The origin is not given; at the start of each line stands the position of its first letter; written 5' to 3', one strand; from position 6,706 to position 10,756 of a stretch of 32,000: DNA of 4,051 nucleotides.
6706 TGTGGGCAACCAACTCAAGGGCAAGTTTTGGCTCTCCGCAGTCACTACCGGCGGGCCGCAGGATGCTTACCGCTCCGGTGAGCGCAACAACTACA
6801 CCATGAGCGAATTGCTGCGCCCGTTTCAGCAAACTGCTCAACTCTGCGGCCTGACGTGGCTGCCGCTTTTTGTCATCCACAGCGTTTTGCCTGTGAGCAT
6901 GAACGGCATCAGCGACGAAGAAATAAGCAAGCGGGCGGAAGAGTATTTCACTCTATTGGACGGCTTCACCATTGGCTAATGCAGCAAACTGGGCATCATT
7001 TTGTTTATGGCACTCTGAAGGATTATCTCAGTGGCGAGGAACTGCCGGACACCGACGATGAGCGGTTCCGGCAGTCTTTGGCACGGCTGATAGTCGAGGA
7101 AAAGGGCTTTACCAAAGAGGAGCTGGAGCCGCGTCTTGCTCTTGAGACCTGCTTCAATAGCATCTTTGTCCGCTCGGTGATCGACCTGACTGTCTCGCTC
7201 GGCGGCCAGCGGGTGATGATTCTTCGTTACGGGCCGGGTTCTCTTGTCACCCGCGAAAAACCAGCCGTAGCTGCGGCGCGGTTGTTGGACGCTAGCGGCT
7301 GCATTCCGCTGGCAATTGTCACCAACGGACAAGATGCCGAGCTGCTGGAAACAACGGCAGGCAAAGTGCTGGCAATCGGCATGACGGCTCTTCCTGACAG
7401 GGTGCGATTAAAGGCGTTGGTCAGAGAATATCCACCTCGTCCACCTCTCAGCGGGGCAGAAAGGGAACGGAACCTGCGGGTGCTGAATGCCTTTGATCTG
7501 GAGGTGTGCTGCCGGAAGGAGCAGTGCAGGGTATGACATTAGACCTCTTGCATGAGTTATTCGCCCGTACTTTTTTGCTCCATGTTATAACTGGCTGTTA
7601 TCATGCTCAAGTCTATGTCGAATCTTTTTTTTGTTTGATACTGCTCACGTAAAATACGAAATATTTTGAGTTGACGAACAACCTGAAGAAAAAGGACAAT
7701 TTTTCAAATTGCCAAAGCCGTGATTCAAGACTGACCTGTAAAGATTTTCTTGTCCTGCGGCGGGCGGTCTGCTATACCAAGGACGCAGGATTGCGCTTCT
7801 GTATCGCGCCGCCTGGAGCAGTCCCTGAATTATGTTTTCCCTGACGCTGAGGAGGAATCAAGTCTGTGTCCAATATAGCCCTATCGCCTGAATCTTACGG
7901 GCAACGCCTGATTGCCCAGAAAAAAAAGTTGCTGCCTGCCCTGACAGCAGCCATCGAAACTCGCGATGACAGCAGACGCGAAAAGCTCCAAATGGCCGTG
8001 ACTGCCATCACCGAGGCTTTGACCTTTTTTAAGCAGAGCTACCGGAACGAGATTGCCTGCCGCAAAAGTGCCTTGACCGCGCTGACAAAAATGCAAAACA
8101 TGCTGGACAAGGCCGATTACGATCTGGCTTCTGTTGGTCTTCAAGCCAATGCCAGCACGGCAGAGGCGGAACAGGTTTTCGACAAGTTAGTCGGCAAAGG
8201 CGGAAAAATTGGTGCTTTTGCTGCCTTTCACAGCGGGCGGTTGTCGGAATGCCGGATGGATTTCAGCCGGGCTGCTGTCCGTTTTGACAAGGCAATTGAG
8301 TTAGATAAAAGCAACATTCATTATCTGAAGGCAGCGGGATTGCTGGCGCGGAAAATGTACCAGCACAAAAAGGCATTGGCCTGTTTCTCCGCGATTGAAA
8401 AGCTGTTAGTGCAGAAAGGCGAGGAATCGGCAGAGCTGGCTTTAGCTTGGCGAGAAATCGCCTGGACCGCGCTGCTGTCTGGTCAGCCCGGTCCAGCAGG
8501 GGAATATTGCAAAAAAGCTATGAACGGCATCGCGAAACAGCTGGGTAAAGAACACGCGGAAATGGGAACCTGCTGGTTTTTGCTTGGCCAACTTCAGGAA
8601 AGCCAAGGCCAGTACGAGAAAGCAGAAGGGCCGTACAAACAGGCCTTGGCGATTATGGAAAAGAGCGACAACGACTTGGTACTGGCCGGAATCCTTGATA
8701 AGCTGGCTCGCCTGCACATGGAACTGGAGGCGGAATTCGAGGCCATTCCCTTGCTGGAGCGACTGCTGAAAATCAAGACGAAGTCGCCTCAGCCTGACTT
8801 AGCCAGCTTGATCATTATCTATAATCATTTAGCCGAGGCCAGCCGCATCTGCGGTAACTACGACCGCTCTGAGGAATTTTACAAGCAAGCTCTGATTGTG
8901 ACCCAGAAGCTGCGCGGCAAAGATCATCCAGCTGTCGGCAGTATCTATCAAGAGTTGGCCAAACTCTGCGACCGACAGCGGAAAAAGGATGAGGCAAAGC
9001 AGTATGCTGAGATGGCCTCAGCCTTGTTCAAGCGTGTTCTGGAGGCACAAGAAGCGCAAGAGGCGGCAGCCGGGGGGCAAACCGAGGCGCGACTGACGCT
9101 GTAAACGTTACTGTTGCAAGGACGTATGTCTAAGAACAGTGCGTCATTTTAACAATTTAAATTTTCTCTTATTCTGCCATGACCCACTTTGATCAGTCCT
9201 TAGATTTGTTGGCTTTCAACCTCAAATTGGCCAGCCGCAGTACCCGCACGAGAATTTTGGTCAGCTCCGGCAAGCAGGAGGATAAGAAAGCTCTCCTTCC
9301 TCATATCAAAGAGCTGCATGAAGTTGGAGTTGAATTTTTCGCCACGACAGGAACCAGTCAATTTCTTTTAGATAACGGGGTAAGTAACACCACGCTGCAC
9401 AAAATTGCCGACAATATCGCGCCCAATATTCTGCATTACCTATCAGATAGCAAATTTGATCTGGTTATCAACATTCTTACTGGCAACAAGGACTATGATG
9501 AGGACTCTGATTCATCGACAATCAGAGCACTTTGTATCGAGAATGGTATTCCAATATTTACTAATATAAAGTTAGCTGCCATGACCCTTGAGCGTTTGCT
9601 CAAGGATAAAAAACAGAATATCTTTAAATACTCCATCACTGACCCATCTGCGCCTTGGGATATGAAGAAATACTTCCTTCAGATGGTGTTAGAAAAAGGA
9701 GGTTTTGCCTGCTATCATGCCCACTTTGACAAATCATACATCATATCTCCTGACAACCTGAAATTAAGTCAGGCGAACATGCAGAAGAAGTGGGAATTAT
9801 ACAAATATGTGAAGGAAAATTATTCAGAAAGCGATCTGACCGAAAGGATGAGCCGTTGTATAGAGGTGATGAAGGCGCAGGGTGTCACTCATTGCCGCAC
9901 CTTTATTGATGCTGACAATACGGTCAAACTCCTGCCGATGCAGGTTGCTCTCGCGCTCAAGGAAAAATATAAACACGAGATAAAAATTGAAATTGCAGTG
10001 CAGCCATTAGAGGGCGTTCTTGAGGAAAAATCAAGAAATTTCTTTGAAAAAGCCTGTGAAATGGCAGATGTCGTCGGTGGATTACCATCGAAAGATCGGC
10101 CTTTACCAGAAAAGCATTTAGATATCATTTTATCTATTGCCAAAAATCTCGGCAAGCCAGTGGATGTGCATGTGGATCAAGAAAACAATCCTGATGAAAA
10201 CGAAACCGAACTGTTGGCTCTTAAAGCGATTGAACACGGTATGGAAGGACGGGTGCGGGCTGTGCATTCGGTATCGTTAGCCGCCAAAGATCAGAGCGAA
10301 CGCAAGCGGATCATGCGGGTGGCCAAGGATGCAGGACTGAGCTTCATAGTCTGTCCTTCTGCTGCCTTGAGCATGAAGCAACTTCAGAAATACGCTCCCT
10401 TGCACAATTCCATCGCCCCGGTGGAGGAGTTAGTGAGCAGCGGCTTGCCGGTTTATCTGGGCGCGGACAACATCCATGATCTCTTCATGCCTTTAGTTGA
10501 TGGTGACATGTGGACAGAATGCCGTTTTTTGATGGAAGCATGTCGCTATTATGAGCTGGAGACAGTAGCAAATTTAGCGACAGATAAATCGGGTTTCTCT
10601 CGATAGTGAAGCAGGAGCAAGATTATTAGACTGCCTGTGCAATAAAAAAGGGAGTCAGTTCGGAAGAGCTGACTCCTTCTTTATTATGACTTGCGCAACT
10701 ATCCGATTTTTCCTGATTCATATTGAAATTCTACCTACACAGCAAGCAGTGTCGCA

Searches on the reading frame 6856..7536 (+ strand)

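Call 8: search_protein_families(library=pfam, proteins=[window:6856-7536:+], max_evalue=0.001)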
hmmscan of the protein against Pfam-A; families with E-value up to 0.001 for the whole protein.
window:6856-7536:+ (226 aa): 1 family
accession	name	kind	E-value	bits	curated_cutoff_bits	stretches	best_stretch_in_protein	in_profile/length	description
PF13588.12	HSDR_N_2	-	3.8e-07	30.6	25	1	68-180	2-110/110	Type I restriction enzyme R protein N terminus (HSDR_N)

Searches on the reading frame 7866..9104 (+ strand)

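Call 8: search_protein_families(library=pfam, proteins=[window:7866-9104:+], max_evalue=0.001)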
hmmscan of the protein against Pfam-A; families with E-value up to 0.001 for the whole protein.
window:7866-9104:+ (412 aa): 12 families
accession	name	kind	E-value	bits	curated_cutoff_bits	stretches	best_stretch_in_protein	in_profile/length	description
PF13424.12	TPR_12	-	3.4e-29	101.3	30.1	2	316-389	3-76/77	Tetratricopeptide repeat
PF24885.1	TPR_NPHP3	-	6.8e-15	55.5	100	2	268-396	93-221/239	Nephrocystin-3 TPR domain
PF13374.12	TPR_10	-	8.6e-15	54.6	27.5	1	318-355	4-41/42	Tetratricopeptide repeat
PF07719.23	TPR_2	-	5.6e-12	45.2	27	0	236-265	3-32/34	Tetratricopeptide repeat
PF00515.34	TPR_1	-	1.3e-10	41.1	27.8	1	236-263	3-30/34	Tetratricopeptide repeat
PF13176.12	TPR_7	-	5.4e-10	39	27.9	0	237-265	2-30/36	Tetratricopeptide repeat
PF13431.12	TPR_17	-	2.2e-06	27.9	24.4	0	236-254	15-33/34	Tetratricopeptide repeat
PF17874.7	TPR_MalT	-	3.3e-06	27.1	45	0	315-398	79-162/336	MalT-like TPR region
PF13181.12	TPR_8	-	4e-06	27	25.7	0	318-343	3-28/34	Tetratricopeptide repeat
PF13428.12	TPR_14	-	5.8e-05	23.8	23.5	0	236-263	3-30/44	Tetratricopeptide repeat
PF25063.1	ARM_TT21_C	-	0.00012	22.5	35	1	136-308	40-198/209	Tetratricopeptide repeat protein 21 C-terminal ARM domain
PF09986.15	DUF2225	-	0.00041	20.6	21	0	331-400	92-160/214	Uncharacterized protein conserved in bacteria (DUF2225)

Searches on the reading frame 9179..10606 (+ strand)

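Call 8: search_protein_families(library=pfam, proteins=[window:9179-10606:+], max_evalue=0.001)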
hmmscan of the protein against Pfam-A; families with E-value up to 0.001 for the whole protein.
window:9179-10606:+ (475 aa): 3 families
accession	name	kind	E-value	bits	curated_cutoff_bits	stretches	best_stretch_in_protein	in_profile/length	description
PF02142.27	MGS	-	8.6e-16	58.3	24.1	1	39-128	2-94/94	MGS-like domain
PF01979.26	Amidohydro_1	-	4.6e-09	36.4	25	1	175-456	5-272/345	Amidohydrolase family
PF07969.17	Amidohydro_3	-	6e-09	36.3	29.7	1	308-465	258-414/472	Amidohydrolase family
